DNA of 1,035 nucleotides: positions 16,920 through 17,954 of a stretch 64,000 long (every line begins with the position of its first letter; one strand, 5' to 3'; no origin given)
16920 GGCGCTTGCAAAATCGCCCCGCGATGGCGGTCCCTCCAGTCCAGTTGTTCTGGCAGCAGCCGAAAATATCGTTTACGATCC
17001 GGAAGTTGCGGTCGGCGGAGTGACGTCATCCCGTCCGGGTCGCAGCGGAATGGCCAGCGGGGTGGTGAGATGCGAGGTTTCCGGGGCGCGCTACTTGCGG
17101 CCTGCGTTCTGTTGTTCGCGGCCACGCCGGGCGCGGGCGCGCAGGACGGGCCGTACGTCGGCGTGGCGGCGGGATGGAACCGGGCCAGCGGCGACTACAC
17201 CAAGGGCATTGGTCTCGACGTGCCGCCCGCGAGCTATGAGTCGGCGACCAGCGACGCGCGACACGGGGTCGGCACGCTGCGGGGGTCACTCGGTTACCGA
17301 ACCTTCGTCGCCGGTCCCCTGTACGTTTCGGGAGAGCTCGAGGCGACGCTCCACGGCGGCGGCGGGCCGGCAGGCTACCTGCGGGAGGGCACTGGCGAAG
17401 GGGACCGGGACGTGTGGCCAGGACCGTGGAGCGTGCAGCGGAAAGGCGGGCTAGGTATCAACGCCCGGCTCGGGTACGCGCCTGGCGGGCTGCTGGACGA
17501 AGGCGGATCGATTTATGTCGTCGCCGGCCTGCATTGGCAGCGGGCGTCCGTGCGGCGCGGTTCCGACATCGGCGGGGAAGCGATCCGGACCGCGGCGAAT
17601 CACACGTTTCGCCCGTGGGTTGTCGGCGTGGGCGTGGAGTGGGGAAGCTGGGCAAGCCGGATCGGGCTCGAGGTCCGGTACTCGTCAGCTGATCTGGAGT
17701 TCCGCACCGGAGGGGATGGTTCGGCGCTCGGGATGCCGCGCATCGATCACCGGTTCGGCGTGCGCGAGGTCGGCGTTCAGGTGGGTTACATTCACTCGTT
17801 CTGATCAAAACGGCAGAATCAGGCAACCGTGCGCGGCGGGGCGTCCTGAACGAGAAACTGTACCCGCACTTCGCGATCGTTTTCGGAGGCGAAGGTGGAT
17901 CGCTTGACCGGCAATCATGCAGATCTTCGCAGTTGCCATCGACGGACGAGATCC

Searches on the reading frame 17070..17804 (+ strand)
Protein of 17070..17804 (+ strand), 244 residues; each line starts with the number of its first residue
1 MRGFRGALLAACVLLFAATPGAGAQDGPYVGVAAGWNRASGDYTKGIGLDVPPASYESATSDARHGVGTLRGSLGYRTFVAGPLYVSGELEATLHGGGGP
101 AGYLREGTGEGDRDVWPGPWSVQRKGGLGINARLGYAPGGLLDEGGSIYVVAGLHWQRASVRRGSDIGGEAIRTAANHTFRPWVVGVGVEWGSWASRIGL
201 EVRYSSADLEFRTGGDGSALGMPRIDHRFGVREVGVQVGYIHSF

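Call 9: search_protein_families(library=pfam, proteins=[window:17070-17804:+], max_evalue=0.001)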
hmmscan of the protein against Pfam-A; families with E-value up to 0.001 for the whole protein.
window:17070-17804:+ (244 aa): 1 family
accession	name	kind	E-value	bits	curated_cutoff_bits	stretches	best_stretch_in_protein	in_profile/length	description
PF13505.12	OMP_b-brl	-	3e-07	31.2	28.7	1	9-213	2-158/175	Outer membrane protein beta-barrel domain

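Call 68: search_protein_families(library=ncbifam, proteins=[window:17070-17804:+], max_evalue=0.00001)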
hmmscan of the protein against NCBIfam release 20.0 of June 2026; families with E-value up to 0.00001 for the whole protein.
window:17070-17804:+ (244 aa): 0 families
